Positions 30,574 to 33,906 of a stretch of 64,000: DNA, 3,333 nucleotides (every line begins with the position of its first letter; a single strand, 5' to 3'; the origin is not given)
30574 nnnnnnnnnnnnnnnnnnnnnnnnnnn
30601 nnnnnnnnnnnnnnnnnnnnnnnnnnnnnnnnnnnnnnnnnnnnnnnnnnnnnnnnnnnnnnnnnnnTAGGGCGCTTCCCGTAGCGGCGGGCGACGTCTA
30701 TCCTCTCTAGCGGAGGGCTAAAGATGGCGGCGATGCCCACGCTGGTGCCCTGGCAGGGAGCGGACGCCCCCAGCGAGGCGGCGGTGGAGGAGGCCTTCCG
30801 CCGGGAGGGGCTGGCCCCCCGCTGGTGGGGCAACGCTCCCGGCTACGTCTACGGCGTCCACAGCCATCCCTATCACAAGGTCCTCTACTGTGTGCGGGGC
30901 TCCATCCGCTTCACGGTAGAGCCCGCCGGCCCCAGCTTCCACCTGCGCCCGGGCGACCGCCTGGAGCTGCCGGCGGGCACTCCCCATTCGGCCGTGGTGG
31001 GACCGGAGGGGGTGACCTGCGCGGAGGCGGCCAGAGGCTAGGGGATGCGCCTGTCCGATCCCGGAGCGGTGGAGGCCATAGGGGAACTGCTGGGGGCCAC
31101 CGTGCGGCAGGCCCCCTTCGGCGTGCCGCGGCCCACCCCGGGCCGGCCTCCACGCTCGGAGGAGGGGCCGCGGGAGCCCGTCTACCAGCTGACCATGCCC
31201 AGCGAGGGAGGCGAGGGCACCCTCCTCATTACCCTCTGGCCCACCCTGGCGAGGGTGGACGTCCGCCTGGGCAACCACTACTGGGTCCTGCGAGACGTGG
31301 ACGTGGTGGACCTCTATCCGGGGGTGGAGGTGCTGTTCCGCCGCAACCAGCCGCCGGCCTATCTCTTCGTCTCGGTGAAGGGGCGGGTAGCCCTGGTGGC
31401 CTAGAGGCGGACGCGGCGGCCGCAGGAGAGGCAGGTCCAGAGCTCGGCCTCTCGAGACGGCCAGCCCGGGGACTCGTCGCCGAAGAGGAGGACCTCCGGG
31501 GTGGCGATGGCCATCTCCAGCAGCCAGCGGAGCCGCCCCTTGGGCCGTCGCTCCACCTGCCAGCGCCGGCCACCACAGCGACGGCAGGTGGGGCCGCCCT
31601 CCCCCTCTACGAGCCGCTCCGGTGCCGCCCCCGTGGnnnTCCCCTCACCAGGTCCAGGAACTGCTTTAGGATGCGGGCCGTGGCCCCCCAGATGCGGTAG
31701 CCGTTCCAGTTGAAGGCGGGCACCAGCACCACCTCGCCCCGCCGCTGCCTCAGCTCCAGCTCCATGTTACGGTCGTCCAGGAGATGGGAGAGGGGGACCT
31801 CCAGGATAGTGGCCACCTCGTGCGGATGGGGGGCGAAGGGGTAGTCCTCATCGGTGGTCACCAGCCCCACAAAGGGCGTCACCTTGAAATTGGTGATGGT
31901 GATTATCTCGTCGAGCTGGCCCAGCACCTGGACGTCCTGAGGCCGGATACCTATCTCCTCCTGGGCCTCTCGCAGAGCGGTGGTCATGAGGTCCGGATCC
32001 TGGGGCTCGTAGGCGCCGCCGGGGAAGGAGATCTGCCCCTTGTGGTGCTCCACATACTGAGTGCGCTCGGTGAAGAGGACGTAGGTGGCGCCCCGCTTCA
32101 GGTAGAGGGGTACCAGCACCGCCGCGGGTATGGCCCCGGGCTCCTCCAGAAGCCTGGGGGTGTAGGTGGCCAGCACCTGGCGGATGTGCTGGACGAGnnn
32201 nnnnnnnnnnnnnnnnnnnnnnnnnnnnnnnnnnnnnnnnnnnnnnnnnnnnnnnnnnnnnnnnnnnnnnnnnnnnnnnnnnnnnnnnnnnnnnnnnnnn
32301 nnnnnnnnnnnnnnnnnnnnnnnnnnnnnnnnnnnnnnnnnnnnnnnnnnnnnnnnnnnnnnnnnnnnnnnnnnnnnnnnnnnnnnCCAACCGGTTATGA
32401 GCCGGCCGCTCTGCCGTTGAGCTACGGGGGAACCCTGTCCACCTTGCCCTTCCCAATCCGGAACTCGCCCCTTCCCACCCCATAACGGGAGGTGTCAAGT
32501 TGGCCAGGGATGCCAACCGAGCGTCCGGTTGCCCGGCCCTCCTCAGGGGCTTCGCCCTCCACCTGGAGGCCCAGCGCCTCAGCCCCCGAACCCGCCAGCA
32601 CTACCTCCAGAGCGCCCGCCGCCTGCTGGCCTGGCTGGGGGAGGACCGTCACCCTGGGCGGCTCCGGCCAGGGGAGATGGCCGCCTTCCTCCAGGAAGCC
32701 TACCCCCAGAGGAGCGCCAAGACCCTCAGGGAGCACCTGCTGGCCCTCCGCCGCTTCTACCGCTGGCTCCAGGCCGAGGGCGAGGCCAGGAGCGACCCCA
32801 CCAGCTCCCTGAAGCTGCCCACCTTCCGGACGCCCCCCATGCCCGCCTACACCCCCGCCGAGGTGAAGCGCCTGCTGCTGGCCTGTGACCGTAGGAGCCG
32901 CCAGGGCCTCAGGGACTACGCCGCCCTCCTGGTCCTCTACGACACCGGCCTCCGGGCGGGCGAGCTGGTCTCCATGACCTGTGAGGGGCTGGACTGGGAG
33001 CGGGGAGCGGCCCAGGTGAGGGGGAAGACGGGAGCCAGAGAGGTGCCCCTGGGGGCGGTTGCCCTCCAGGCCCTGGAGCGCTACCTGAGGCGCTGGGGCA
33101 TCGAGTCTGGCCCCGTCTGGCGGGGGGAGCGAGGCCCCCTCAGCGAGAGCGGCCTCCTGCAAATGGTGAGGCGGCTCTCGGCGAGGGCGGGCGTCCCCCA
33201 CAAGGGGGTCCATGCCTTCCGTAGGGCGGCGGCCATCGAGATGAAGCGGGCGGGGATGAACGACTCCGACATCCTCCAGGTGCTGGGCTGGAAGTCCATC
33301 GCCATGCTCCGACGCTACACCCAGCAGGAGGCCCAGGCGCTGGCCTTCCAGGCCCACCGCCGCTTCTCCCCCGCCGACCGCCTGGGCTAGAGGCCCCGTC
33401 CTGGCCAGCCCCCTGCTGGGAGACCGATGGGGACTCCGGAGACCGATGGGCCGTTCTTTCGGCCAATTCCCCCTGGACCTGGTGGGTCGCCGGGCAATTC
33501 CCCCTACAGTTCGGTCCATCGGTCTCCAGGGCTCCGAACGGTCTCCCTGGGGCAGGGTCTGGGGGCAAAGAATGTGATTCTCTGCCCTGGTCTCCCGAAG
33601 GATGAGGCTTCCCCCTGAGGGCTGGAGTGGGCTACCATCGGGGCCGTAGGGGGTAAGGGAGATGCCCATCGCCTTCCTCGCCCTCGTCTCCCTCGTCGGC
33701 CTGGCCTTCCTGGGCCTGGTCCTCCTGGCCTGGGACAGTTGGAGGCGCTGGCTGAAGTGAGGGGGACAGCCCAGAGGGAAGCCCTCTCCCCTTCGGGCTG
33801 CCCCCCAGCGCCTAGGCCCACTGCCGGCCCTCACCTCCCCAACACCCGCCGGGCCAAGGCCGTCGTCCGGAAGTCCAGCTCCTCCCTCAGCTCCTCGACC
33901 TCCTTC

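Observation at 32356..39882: Compact tRNA-Ile2-integrated element with its own replicon but no recognisable virion, packaging or transfer genes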

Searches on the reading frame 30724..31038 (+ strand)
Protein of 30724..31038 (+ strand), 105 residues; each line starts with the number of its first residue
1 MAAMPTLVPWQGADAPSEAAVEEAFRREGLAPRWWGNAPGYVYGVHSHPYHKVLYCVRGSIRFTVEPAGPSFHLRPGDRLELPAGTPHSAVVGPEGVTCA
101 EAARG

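Call 58: search_protein_families(library=pfam, max_evalue=0.001, proteins=[window:30724-31038:+])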
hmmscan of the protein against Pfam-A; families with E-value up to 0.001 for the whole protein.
window:30724-31038:+ (105 aa): 3 families
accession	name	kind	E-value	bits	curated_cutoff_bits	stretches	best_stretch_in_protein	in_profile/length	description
PF07883.17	Cupin_2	-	6.4e-09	35.8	27.2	1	38-90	6-56/70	Cupin domain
PF02311.25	AraC_binding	-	3.7e-07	30.4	21.1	1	37-95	10-66/135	AraC-like ligand binding domain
PF05899.18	Cupin_3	-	0.00019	21.5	23.5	1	51-87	26-61/74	EutQ-like cupin domain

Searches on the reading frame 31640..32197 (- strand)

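Call 58: search_protein_families(library=pfam, max_evalue=0.001, proteins=[window:31640-32197:-])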
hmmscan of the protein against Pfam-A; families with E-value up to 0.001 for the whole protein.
window:31640-32197:- (186 aa): 1 family
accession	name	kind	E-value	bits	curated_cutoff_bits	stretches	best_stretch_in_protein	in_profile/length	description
PF00293.34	NUDIX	-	7.4e-14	52.3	21.1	1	25-139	4-118/134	NUDIX domain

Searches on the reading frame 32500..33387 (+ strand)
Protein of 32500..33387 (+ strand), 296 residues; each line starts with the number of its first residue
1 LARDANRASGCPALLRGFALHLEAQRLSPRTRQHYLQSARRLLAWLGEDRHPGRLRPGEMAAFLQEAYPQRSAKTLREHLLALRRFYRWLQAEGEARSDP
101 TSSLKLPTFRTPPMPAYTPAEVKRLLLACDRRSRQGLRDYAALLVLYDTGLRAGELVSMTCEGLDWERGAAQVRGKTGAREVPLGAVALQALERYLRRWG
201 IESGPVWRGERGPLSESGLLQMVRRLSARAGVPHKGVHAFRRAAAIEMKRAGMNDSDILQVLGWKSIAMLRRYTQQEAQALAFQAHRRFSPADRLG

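Call 6: search_protein_families(library=pfam, max_evalue=1, proteins=[window:32500-33387:+])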
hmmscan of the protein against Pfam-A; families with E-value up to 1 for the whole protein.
window:32500-33387:+ (296 aa): 4 families
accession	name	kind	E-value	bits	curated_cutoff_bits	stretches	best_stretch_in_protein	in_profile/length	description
PF00589.27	Phage_integrase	-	3.9e-28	98.8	27.1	1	118-278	4-170/172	Phage integrase family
PF13495.12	Phage_int_SAM_4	-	2.8e-10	40.9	27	1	14-90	1-78/85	Phage integrase, N-terminal SAM-like domain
PF02899.23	Phage_int_SAM_1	-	8.1e-10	39.3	22.3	1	17-94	3-83/83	Phage integrase, N-terminal SAM-like domain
PF13384.12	HTH_23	-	0.24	11.7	24.6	0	241-264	6-29/50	Homeodomain-like domain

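Call 7: search_protein_families(library=phrogs, max_evalue=1, proteins=[window:32500-33387:+])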
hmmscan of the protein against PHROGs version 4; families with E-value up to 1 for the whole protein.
window:32500-33387:+ (296 aa): 5 families
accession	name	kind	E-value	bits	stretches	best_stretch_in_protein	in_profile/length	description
phrog_1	-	integration and excision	1.4e-41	144.4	1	23-276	179-435/611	integrase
phrog_216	-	integration and excision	1.2e-26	94.5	1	77-281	16-229/301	integrase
phrog_5127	-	integration and excision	0.0015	19.1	1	21-160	130-235/355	integrase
phrog_29857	-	unknown function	0.0071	17.6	1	238-274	19-55/73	-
phrog_645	-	DNA, RNA and nucleotide metabolism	0.05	14.7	1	239-287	24-66/196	Rnase E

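Call 14: find_related_loci(query=window:32500-33387:+, collection=genome_contigs, flank=10000)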
Query window:32500-33387:+ (296 aa) in genome_contigs; peptide patterns used: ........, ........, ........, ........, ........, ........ (x = any residue, [..] = any of these).
162 stretches matched a pattern, but none encodes a relative of the query by tblastn (E <= 1e-3).

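Call 19: list_cluster_members(proteins=[window:32500-33387:+, window:34134-34406:-, window:34551-34886:-, window:35588-35854:+, window:35935-36417:-, window:36417-36914:-, window:37201-37719:-, window:37799-38221:-, window:38221-38442:-, window:38547-39740:-])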
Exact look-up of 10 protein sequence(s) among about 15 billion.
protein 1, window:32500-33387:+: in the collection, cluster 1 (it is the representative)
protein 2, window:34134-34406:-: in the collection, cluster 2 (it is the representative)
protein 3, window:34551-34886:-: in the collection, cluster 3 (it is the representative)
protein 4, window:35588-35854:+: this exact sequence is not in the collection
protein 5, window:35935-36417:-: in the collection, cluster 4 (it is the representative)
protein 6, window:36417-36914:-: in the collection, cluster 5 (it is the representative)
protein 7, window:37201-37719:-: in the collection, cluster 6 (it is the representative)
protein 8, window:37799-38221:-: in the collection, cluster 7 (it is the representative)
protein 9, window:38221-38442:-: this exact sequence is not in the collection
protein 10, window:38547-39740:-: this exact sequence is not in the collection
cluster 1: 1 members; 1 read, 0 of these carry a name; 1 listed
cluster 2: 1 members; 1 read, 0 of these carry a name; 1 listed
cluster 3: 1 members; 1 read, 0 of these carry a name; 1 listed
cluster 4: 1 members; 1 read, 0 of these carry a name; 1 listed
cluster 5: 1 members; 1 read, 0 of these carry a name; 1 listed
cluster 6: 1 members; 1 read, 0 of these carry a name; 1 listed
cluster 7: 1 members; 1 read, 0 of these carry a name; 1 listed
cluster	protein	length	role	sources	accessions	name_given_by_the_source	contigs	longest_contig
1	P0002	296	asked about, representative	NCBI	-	-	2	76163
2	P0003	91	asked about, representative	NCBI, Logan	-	-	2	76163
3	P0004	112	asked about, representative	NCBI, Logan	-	-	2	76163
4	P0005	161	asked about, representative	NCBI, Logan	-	-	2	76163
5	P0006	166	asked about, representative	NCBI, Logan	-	-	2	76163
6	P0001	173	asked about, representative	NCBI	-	-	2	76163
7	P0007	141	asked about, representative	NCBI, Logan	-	-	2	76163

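Call 47: search_solved_structures(query=window:32500-33387:+, max_evalue=0.001)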
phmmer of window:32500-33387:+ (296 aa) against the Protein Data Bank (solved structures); distinct sequences matched with E-value up to 0.001: 7.
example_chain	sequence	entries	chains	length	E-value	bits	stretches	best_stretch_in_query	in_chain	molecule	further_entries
1a0p_A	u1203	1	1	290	9.2e-15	57.9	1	26-280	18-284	SITE-SPECIFIC RECOMBINASE XERD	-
4a8e_A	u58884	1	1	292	4.6e-14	55.6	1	60-279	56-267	PROBABLE TYROSINE RECOMBINASE XERC-LIKE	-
9i5v_14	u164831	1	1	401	1.8e-11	47.1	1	27-288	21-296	Ribosome-associated translation inhibitor RaiA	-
5dcf_A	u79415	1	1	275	1.9e-10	43.8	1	118-291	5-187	Tyrosine recombinase XerD,DNA translocase FtsK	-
5hxy_A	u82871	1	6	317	4.4e-10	42.6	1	18-282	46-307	Tyrosine recombinase XerA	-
5vfz_A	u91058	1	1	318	1.7e-07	34.1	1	24-272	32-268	Gp33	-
6en0_A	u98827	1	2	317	0.00066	22.3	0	110-169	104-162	Int protein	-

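Call 52: search_protein_families(library=ncbifam, max_evalue=0.1, proteins=[window:32500-33387:+])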
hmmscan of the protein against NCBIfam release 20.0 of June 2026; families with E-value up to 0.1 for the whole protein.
window:32500-33387:+ (296 aa): 10 families
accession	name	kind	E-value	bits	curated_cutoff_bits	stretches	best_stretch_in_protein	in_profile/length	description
TIGR02225.1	recomb_XerD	equivalog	1.9e-34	119.4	329.6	1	21-284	6-282/290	site-specific tyrosine recombinase XerD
NF040815.2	recomb_XerA_Arch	equivalog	9.9e-32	110.5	220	1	18-280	3-258/263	site-specific tyrosine recombinase/integron integrase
TIGR02224.1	recomb_XerC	equivalog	7.1e-31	107.7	335.15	1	20-289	5-289/295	tyrosine recombinase XerC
NF001399.0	PRK00283.1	subfamily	3.5e-28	98.7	279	1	18-282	12-289/300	tyrosine recombinase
NF002331.0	PRK01287.1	subfamily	1e-25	90.5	371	1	71-294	95-329/365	site-specific tyrosine recombinase XerC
NF003462.0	PRK05084.1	equivalog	3.7e-11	42.3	267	1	137-278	195-346/360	tyrosine recombinase XerS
TIGR02249.1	integrase_gron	subfamily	1.7e-08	34.2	265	1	18-192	5-173/315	integron integrase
NF007371.0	PRK09871.1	subfamily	8.1e-07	28.8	222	1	119-282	9-180/198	tyrosine-type DNA invertase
NF011946.0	PRK15417.1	equivalog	8.4e-06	25.2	435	1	27-182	29-176/337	integron integrase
NF002685.0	PRK02436.1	equivalog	0.089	12.6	178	0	141-274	117-244/245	site-specific tyrosine recombinase XerD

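Call 68: find_related_loci(query=window:32500-33387:+, collection=viral_contigs, flank=8000)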
Query window:32500-33387:+ (296 aa) in viral_contigs; peptide patterns used: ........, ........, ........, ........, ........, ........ (x = any residue, [..] = any of these).
5 stretches matched a pattern, but none encodes a relative of the query by tblastn (E <= 1e-3).

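Call 84: predict_structure(protein=P0006)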
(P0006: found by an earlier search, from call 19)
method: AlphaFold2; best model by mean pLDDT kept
length: 166 residues; sequences in the alignment: 1
mean_pLDDT: 57.5   pTM: 0.43
mean pLDDT of the five models: 57.5, 56.8, 56.3, 48.3, 45.6
residues with pLDDT >= 90: 0; 70-90: 5; 50-70: 135; < 50: 26
segments of 3 or more residues with pLDDT < 50: 1-7, 24-30, 32-35, 163-166
pLDDT, mean of each block of 10 residues (from residue 1): 45 56 48 49 62 61 59 57 57 67 67 60 57 65 62 56 46
secondary structure, 60 per line:
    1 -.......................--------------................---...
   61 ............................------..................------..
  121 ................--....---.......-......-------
elements in order: H2-24 H39-54 H58-88 H95-112 H119-132 E133-136 E139-142 H146-152 H154-159

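Call 88: fold_search(model_id=the predicted structure, library=pdb)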
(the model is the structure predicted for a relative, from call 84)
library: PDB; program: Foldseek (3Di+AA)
matches with E <= 10: 199; with E <= 0.001: 0
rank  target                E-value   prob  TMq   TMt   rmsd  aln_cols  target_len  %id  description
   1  8bic_A                4.2e-01  0.25  0.22  0.14   8.8        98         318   15  O-Methyltransferase Plu4891 in complex with SAH (released 2023-03-08)
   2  8wql_QG               4.9e-01  0.14  0.20  0.19  13.6       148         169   17  In situ PBS-PSII supercomplex from cyanobacterial Spirulina platensis (released 2024-07-31)
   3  4zlc_B                7.9e-01  0.25  0.27  0.28   8.0       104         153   15  Crystal structure of the ROQ domain of human Roquin-2 (released 2015-08-19)
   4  6egc                  9.3e-01  0.13  0.26  0.28  16.0       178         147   17  Single-chain version of 2L4HC2_23 (PDB 5J0K) (released 2019-05-29)
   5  8bic_B                1.1e+00  0.15  0.22  0.14   8.9        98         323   15  O-Methyltransferase Plu4891 in complex with SAH (released 2023-03-08)
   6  6wk3_D                1.1e+00  0.09  0.19  0.21  15.9       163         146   16  Engineered carbene transferase RmaNOD Q52V, putative nitric oxide dioxygenase from Rhodothermus marinus (released 2020-07-08)
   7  5vju                  1.2e+00  0.07  0.18  0.16  19.2       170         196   15  De Novo Photosynthetic Reaction Center Protein Variant Equipped with His-Tyr H-bond, Heme B, and Cd(II) ions (released 2018-04-25)
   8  1zrm                  1.3e+00  0.28  0.28  0.22  10.6        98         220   14  CRYSTAL STRUCTURE OF THE REACTION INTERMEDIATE OF L-2-HALOACID DEHALOGENASE WITH 2-CHLORO-N-BUTYRATE (released 1999-03-23)
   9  2wy4                  1.4e+00  0.06  0.18  0.20  15.9       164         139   10  Structure of bacterial globin from Campylobacter jejuni at 1.35 A resolution (released 2010-02-16)
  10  1n81                  1.6e+00  0.23  0.35  0.32  11.8       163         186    8  Crystal structure of Pfg27 from Plasmodium falciparum (released 2003-03-04)
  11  8d9o                  1.6e+00  0.06  0.19  0.17  20.0       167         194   16  De Novo Photosynthetic Reaction Center Protein in Apo-State (released 2022-09-28)
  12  8czh_A                1.8e+00  0.12  0.26  0.27  16.2       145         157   17  Human BAK in complex with the dM2 peptide (released 2023-01-11)
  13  1bja_A                1.9e+00  0.33  0.30  0.45   5.3        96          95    7  ACTIVATION DOMAIN OF THE PHAGE T4 TRANSCRIPTION FACTOR MOTA (released 1998-11-04)
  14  3tm9                  1.9e+00  0.06  0.18  0.20  15.9       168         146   14  Y29A mutant of Vitreoscilla stercoraria hemoglobin (released 2014-04-16)
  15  9s97_A                1.9e+00  0.04  0.18  0.17  19.6       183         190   15  CdvB2 filament - low twist (released 2026-01-28)
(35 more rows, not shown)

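Call 95: find_encoding_contigs(protein=P0007, flank=10000, max_places=6)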
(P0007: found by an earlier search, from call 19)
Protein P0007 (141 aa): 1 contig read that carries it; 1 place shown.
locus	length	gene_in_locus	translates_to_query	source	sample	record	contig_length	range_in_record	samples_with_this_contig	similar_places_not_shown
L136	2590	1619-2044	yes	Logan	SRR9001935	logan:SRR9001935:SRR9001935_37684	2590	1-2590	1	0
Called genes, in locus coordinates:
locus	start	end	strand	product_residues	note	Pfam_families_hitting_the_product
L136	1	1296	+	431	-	?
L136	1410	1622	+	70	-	-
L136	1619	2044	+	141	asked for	-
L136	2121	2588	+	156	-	?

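Call 96: find_encoding_contigs(protein=P0003, flank=10000, max_places=6)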
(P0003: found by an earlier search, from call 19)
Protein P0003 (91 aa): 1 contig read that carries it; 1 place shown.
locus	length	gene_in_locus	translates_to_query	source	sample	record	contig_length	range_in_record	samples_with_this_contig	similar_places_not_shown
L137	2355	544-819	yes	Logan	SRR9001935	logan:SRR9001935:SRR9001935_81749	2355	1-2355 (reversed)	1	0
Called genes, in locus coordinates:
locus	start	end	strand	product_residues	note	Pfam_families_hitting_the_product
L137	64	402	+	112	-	-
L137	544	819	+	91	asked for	-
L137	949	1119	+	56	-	-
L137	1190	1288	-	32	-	-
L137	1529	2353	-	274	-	?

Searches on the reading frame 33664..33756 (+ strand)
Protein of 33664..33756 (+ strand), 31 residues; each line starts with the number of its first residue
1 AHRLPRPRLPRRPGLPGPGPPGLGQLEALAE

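Call 8: search_protein_families(library=pfam, max_evalue=1, proteins=[window:33664-33756:+])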
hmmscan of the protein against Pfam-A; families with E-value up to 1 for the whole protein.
window:33664-33756:+ (31 aa): 0 families

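Call 9: search_protein_families(library=phrogs, max_evalue=1, proteins=[window:33664-33756:+])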
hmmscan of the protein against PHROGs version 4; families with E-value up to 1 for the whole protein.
window:33664-33756:+ (31 aa): 0 families
